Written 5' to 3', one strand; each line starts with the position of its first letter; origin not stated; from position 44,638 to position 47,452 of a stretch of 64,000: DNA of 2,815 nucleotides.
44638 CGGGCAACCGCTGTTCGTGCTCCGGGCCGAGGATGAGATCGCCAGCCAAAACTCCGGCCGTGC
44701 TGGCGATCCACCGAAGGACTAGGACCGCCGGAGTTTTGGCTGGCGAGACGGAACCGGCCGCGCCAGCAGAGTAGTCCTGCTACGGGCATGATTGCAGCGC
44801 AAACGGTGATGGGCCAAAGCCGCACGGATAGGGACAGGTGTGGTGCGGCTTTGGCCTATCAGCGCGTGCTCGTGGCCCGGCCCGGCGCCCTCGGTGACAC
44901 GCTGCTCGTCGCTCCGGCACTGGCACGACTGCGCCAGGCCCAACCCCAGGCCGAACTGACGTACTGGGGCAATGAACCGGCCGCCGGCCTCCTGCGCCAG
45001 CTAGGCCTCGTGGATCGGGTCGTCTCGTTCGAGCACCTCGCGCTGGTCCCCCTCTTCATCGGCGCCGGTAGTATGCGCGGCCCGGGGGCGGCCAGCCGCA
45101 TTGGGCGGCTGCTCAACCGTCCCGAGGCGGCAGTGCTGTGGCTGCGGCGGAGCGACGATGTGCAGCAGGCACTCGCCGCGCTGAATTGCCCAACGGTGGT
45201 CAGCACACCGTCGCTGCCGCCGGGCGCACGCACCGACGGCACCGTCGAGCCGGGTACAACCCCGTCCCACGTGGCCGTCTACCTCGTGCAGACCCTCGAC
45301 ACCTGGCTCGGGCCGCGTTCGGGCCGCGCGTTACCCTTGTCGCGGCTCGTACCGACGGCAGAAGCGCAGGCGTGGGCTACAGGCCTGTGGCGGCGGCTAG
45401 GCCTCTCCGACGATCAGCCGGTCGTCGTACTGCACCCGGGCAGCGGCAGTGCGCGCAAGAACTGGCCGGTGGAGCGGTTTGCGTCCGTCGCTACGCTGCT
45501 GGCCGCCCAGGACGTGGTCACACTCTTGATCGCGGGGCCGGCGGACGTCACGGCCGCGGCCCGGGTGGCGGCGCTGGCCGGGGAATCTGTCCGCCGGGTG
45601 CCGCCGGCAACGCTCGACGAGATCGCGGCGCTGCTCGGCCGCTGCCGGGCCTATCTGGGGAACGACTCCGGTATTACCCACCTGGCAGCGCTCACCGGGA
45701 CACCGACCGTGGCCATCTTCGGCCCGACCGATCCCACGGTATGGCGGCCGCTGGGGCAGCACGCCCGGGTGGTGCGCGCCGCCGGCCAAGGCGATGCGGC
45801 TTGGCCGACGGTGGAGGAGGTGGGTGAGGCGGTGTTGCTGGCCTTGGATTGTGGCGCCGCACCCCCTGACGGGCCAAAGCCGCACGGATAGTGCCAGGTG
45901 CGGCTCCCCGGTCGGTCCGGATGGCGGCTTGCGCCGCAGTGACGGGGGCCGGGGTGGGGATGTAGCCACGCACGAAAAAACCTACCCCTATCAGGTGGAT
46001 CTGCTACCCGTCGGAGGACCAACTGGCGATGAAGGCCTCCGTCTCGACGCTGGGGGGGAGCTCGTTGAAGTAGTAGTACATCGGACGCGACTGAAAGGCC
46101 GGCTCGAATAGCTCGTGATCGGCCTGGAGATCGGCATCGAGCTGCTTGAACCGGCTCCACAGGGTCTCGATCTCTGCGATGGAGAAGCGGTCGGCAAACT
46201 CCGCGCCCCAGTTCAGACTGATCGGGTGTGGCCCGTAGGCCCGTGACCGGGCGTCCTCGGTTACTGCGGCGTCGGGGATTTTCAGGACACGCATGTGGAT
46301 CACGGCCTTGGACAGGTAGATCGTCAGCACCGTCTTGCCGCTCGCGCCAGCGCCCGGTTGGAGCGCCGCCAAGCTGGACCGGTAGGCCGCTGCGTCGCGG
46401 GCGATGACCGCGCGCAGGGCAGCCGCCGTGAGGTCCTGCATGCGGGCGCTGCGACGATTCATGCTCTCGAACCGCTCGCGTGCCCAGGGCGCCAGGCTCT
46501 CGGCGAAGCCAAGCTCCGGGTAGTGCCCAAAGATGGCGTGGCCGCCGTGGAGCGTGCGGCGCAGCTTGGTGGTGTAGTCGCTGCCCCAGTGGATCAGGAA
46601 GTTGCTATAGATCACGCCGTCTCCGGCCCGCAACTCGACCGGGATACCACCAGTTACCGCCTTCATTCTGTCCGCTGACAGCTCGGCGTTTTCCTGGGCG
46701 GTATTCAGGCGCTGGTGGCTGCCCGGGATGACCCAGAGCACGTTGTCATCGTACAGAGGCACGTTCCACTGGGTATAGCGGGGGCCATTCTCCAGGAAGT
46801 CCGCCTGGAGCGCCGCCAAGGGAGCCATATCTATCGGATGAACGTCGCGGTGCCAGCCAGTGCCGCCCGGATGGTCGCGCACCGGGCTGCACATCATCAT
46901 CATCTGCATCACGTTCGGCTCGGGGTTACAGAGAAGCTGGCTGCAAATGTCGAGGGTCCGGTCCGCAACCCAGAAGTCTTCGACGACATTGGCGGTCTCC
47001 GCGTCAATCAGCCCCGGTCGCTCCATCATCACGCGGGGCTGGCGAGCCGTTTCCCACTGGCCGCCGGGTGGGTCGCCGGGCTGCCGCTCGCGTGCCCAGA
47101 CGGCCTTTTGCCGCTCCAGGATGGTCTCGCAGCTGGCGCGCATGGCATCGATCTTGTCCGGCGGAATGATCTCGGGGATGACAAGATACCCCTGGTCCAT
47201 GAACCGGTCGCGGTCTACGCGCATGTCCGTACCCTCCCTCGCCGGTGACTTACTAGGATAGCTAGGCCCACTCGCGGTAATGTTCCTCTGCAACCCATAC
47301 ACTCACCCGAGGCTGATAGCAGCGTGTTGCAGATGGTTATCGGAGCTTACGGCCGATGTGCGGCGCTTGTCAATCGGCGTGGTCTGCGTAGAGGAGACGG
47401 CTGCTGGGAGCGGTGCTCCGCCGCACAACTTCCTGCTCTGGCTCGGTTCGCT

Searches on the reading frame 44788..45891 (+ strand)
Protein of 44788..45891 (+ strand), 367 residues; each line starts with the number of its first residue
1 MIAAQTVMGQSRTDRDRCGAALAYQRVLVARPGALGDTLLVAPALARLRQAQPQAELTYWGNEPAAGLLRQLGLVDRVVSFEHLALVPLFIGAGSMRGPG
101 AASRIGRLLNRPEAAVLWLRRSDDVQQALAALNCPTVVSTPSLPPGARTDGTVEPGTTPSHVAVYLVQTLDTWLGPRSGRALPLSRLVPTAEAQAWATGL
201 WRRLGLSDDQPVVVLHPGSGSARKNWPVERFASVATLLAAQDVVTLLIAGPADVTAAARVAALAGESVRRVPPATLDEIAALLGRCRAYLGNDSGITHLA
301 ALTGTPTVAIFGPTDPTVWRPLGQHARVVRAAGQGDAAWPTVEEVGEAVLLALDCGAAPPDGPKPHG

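Call 7: search_protein_families(library=pfam, proteins=[window:44788-45891:+])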
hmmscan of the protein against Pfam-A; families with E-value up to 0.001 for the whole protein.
window:44788-45891:+ (367 aa): 1 family
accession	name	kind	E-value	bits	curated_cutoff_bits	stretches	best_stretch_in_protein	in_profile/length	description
PF01075.23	Glyco_transf_9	-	1.6e-26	93.6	22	1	208-331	103-229/247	Glycosyltransferase family 9 (heptosyltransferase)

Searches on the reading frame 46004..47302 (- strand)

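Call 7: search_protein_families(library=pfam, proteins=[window:46004-47302:-])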
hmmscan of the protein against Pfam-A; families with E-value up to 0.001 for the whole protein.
window:46004-47302:- (432 aa): 1 family
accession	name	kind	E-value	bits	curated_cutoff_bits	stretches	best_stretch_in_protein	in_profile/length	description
PF05721.19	PhyH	-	3.9e-14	53.9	22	1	36-249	3-211/213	Phytanoyl-CoA dioxygenase (PhyH)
